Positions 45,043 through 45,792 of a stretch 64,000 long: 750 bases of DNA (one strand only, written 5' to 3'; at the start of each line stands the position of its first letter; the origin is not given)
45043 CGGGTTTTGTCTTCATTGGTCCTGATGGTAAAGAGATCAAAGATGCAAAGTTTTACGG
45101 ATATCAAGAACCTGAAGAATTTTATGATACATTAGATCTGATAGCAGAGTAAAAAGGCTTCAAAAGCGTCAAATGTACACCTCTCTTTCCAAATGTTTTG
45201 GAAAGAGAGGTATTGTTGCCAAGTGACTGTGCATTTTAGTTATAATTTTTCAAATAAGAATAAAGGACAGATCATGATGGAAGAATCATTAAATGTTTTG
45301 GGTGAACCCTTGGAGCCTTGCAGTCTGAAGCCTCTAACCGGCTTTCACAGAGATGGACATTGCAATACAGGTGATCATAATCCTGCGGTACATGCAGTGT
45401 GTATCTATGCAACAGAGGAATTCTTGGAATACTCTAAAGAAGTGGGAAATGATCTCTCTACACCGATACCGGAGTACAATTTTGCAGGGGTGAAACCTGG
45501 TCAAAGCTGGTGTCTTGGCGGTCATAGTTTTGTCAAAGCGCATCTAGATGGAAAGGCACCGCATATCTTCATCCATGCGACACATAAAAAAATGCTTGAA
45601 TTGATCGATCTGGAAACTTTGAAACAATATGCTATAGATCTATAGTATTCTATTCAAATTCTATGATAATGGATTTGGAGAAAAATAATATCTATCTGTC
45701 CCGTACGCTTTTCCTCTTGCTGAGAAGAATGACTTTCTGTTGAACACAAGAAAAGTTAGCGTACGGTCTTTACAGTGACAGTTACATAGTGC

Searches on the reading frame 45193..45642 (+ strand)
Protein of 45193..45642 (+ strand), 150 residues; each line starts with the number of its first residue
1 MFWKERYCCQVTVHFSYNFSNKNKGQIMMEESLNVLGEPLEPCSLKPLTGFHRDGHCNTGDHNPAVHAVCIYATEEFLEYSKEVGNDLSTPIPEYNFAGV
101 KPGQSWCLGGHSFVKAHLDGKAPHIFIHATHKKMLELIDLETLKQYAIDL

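Call 3: search_protein_families(library=pfam, proteins=[window:45193-45642:+], max_evalue=1)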
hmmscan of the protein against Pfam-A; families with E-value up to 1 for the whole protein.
window:45193-45642:+ (150 aa): 1 family
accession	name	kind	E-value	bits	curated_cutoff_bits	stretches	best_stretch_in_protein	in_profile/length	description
PF09996.14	DUF2237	-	1.9e-44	150.7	25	1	34-147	2-115/115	Uncharacterized protein conserved in bacteria (DUF2237)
